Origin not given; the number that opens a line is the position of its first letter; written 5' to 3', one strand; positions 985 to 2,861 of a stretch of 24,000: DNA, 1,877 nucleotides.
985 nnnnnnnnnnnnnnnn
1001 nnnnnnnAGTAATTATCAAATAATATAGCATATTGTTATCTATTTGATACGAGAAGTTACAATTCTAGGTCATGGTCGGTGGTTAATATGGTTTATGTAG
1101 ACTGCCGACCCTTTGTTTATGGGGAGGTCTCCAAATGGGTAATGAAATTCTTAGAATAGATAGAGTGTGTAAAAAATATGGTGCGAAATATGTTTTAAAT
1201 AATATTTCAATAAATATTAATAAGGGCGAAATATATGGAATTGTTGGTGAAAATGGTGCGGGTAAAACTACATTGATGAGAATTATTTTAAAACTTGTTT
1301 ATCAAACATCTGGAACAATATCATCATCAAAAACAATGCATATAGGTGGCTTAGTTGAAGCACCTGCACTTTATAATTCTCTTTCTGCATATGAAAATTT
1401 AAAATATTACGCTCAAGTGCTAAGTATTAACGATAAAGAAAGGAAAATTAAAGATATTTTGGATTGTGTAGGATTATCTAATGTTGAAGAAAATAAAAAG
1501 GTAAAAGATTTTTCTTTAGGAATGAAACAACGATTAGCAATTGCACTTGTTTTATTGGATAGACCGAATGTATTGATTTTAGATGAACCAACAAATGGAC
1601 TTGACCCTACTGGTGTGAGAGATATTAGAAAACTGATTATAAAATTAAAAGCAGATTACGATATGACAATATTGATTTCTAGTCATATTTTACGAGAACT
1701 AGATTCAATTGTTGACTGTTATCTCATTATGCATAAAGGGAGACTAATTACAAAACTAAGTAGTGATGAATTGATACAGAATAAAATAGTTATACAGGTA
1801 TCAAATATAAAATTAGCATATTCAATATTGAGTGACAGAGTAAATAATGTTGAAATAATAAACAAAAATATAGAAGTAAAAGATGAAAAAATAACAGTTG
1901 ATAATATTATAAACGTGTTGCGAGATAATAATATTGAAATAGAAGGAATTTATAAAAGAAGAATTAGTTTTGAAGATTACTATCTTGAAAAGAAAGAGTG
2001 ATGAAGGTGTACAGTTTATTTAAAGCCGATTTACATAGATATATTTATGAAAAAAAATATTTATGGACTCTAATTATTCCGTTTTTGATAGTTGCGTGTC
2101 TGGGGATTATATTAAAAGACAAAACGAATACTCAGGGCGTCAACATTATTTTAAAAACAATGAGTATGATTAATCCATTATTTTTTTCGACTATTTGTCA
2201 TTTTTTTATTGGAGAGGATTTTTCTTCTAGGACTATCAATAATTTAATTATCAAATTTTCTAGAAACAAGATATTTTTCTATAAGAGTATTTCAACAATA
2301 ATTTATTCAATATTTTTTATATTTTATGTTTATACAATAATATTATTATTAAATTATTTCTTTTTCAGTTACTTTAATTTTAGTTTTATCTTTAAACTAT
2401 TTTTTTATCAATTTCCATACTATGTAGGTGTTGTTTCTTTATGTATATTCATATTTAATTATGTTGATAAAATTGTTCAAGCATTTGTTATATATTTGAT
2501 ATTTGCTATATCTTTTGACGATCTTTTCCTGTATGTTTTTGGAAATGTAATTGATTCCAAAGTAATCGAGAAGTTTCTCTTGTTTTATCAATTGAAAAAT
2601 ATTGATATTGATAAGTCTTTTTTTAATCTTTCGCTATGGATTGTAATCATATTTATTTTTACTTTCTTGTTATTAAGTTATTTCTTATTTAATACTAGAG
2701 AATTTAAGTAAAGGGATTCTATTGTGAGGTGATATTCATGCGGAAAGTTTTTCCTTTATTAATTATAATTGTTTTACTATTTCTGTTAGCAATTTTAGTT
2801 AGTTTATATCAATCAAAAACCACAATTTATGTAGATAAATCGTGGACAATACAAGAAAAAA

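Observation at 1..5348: Compact disulfide-peptide (bacteriocin-like) locus: thioredoxin, 32-aa two-Cys precursor, ABC-2 immunity-type pump, LiaG-like protein and C39 exporter, with no modification enzyme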

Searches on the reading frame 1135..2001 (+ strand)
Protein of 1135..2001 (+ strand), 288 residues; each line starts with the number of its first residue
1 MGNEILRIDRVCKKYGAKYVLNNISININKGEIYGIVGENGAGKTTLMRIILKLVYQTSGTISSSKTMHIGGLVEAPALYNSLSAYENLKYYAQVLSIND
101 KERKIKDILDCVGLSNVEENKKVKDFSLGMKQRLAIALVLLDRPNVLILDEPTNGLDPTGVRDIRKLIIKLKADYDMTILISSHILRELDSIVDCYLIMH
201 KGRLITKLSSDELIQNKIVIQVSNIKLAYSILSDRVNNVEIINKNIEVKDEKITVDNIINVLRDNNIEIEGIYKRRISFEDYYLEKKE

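Call 4: search_protein_families(library=pfam, proteins=[window:1135-2001:+], max_evalue=0.01)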
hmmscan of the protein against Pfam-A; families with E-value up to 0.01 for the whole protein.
window:1135-2001:+ (288 aa): 6 families
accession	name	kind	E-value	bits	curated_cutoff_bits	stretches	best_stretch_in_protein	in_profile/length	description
PF00005.33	ABC_tran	-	5.5e-30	105.2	25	1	21-154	1-137/137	ABC transporter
PF13304.12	AAA_21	-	4.2e-15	57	27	2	102-188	190-302/304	AAA domain, putative AbiEii toxin, Type IV TA system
PF00931.28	NB-ARC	-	0.00013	21.7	23.5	1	31-150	19-107/248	NB-ARC domain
PF13476.12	AAA_23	-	0.00021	22.5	27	1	22-251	11-168/201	AAA domain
PF13401.12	AAA_22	-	0.0012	19.6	27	1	34-167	8-107/130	AAA domain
PF13191.12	AAA_16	-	0.0027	18.7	32.6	1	32-151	25-140/167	AAA ATPase domain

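Call 5: search_protein_families(library=ncbifam, proteins=[window:1135-2001:+], max_evalue=0.01)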
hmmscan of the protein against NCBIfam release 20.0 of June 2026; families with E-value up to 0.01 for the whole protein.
window:1135-2001:+ (288 aa): 191 families (the best 25 are shown)
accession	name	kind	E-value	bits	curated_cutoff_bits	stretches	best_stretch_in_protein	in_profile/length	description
TIGR03740.1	galliderm_ABC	subfamily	3.3e-62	210.1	309.75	1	6-208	1-206/223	lantibiotic protection ABC transporter ATP-binding subunit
NF047568.1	PSM_export_PmtC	equivalog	3.5e-53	181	375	1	7-285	2-283/290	phenol-soluble modulin export ABC transporter ATP-binding protein PmtC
TIGR01188.1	drrA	subfamily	9e-46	156.5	312.45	1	13-285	1-299/302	daunorubicin resistance ABC transporter, ATP-binding protein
TIGR03522.1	GldA_ABC_ATP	equivalog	1.8e-45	155.7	402.6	1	7-255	4-260/301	gliding motility-associated ABC transporter ATP-binding subunit GldA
NF033858.1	ABC2_perm_RbbA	equivalog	2.7e-38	131.5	1050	1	9-227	270-498/909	ribosome-associated ATPase/putative transporter RbbA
TIGR03864.1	PQQ_ABC_ATP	hypoth_equivalog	1.3e-36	126.2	302.25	1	6-222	2-228/236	ABC transporter, ATP-binding subunit, PQQ-dependent alcohol dehydrogenase system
TIGR04406.1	LPS_export_lptB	equivalog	3.1e-36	124.9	240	1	6-222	2-231/239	LPS export ABC transporter ATP-binding protein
TIGR04521.1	ECF_ATPase_2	equivalog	5.2e-36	124.2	330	2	99-262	118-277/279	energy-coupling factor transporter ATPase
TIGR03410.1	urea_trans_UrtE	equivalog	1.9e-35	122.4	285.8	1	6-219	1-225/230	urea ABC transporter ATP-binding subunit UrtE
NF010060.0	PRK13537.1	equivalog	9.8e-35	119.9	521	1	4-225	14-245/314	nodulation factor ABC transporter ATP-binding protein NodI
NF010059.0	PRK13536.1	equivalog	1.5e-33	116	549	1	8-226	46-274/342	nodulation factor ABC transporter ATP-binding protein NodI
NF010157.0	PRK13636.1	equivalog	2.4e-32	112.3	463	1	2-228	2-244/285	cobalt transporter ATP-binding subunit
NF000355.4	ribo_prot_ABC_F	equivalog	2.9e-32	112.2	380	1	3-192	311-492/499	ribosomal protection-like ABC-F family protein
TIGR01288.1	nodI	equivalog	7.4e-32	110.5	424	1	9-226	8-235/303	nodulation factor ABC transporter ATP-binding protein NodI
TIGR04520.1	ECF_ATPase_1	equivalog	2.8e-31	108.9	315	2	100-262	112-268/269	energy-coupling factor transporter ATPase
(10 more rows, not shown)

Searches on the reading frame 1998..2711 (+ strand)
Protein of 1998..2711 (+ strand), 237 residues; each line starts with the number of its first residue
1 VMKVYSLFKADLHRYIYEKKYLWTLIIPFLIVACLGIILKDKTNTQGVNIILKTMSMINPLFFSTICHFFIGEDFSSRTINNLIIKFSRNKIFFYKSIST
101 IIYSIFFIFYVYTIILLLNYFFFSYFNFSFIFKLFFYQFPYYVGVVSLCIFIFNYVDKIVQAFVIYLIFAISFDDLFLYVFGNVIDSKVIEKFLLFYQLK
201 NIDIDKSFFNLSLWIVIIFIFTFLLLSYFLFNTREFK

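Call 4: search_protein_families(library=pfam, proteins=[window:1998-2711:+], max_evalue=0.01)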
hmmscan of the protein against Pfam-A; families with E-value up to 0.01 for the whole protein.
window:1998-2711:+ (237 aa): 0 families

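Call 5: search_protein_families(library=ncbifam, proteins=[window:1998-2711:+], max_evalue=0.01)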
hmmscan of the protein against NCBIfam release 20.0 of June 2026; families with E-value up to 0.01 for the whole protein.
window:1998-2711:+ (237 aa): 0 families
